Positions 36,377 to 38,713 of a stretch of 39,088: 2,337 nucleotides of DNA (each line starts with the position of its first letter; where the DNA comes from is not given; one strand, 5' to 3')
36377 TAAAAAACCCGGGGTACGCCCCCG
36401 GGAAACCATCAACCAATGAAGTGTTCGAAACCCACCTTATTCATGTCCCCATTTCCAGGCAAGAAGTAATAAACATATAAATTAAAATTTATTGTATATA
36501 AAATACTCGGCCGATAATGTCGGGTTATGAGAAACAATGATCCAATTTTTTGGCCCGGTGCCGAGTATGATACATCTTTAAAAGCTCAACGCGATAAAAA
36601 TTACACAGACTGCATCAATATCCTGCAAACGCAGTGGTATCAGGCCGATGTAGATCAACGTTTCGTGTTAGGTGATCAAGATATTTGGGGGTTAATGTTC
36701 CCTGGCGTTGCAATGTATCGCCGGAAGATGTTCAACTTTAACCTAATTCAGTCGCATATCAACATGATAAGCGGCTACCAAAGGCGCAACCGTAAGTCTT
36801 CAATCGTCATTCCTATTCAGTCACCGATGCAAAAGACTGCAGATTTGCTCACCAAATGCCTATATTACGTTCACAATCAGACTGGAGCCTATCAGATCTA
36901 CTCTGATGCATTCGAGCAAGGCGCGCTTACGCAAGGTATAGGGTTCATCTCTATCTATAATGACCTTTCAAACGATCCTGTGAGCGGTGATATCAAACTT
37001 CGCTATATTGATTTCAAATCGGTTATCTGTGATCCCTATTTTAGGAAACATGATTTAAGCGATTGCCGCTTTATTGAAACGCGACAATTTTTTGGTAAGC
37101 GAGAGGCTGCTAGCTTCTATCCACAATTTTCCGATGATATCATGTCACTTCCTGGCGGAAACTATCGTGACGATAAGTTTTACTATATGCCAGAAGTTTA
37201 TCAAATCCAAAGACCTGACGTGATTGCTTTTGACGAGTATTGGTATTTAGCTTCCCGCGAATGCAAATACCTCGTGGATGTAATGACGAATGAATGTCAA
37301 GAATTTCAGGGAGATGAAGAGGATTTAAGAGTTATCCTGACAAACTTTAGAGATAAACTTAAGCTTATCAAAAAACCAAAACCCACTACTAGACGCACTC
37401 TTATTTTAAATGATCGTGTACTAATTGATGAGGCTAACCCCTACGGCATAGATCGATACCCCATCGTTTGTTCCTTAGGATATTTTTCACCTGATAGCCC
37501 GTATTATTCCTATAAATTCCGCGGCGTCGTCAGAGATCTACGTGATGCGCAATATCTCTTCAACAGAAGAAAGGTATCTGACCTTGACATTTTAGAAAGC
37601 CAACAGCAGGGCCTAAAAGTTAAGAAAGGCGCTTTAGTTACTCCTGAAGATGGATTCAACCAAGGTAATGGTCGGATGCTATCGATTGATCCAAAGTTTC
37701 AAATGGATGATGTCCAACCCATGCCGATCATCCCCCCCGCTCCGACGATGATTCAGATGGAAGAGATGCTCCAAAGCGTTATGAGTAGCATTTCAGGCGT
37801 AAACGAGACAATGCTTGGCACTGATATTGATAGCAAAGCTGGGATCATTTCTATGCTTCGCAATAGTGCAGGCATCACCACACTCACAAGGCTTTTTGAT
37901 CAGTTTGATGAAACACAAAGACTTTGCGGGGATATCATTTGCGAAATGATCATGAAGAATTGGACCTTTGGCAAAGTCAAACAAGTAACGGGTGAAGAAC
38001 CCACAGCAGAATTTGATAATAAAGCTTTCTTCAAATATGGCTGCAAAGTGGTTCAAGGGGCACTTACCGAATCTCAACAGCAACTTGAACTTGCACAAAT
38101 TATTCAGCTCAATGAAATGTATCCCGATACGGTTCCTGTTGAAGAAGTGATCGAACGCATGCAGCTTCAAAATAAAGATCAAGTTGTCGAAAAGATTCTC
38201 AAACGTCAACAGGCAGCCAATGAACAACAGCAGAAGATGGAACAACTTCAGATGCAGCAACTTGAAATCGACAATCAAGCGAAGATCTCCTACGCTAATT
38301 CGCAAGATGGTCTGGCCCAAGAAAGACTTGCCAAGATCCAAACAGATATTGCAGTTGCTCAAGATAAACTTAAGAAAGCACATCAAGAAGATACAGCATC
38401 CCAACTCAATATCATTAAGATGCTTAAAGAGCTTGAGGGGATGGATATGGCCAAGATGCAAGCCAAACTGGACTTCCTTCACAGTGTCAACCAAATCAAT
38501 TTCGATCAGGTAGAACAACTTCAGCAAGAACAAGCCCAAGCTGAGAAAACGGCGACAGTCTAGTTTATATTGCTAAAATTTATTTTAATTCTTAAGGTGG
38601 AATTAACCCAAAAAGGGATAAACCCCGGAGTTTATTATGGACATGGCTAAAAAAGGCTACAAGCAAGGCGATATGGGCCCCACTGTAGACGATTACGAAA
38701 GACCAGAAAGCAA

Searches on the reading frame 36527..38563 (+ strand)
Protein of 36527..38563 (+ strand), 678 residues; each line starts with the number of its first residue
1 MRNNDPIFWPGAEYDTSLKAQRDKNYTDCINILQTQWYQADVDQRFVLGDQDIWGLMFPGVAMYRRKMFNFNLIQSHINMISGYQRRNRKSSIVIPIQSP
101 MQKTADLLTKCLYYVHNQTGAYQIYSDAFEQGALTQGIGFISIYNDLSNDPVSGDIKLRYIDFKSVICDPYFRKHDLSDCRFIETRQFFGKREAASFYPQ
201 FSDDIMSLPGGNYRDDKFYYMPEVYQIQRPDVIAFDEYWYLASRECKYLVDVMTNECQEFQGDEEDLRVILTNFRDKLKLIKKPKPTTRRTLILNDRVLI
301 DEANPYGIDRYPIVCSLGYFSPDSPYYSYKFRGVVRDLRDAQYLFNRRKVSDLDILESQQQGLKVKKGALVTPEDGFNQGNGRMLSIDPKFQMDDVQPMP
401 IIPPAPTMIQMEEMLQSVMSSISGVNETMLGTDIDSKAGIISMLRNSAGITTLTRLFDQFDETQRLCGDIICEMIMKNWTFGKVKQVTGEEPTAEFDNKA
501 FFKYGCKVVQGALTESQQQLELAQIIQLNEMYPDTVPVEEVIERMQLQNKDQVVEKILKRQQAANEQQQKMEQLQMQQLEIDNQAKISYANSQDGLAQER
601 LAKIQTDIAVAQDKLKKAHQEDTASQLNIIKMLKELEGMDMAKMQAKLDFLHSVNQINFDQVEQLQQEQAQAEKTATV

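Call 10: search_protein_families(library=pfam, proteins=[window:36527-38563:+], max_evalue=0.01)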
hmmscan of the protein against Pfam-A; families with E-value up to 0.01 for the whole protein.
window:36527-38563:+ (678 aa): 1 family
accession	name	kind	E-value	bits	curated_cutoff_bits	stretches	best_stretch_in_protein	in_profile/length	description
PF16510.12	P22_portal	-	7.6e-59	200.2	26.1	1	27-587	5-577/594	Phage P22-like portal protein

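Call 38: search_protein_families(library=phrogs, proteins=[window:36527-38563:+], max_evalue=0.01)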
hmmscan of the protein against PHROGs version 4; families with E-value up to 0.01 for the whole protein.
window:36527-38563:+ (678 aa): 3 families
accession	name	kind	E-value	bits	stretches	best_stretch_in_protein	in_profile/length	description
phrog_156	-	head and packaging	8.6e-62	210.5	1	18-667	11-663/681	portal protein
phrog_1216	-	head and packaging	2.6e-05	23.9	1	290-672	320-711/714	portal protein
phrog_18470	-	head and packaging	3.7e-05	24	1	71-203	72-203/232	portal protein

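Call 89: find_related_loci(query=window:36527-38563:+, collection=genome_contigs, flank=8000)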
Query window:36527-38563:+ (678 aa) in genome_contigs; peptide patterns used: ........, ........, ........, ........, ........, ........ (x = any residue, [..] = any of these).
39 stretches matched a pattern; 8 encode a relative of the query (tblastn E <= 1e-3); 8 distinct loci.
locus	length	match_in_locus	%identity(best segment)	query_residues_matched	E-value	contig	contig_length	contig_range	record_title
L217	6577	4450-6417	66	1-656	0e+0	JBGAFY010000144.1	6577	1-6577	MAG: Rhabdochlamydiaceae bacterium isolate MAG_AAO_H125.78 AAOH125-78_opera_contig_36341, whole genome shotgun sequence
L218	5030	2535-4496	62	1-655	0e+0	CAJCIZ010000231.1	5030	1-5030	Myxococcales bacterium isolate BOG_genome_mining.99 genome assembly, contig: k141_14903633, whole genome shotgun sequenc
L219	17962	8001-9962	61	1-655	0e+0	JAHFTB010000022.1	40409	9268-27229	MAG: Verrucomicrobia bacterium isolate nzgw610 NODE_454_length_40410_cov_6.746780, whole genome shotgun sequence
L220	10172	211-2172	60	1-655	0e+0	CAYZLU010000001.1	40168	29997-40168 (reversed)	MAG TPA_asm: uncultured Planctomycetales bacterium isolate binchicken_co241_372 genome assembly, contig: NODE_894_length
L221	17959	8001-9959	60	1-649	0e+0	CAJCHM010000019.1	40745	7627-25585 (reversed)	Acidobacteria bacterium isolate BOG_genome_mining.12 genome assembly, contig: k141_11417333, whole genome shotgun sequen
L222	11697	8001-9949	63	1-657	0e+0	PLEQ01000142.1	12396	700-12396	MAG: Deltaproteobacteria bacterium isolate bog_1112 73.20110800_S3S.83_contig_13678, whole genome shotgun sequence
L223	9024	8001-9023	59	1-342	4e-138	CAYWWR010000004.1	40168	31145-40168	MAG TPA_asm: uncultured Nitrosopumilaceae archaeon isolate binchicken_co50_378 genome assembly, contig: NODE_971_length_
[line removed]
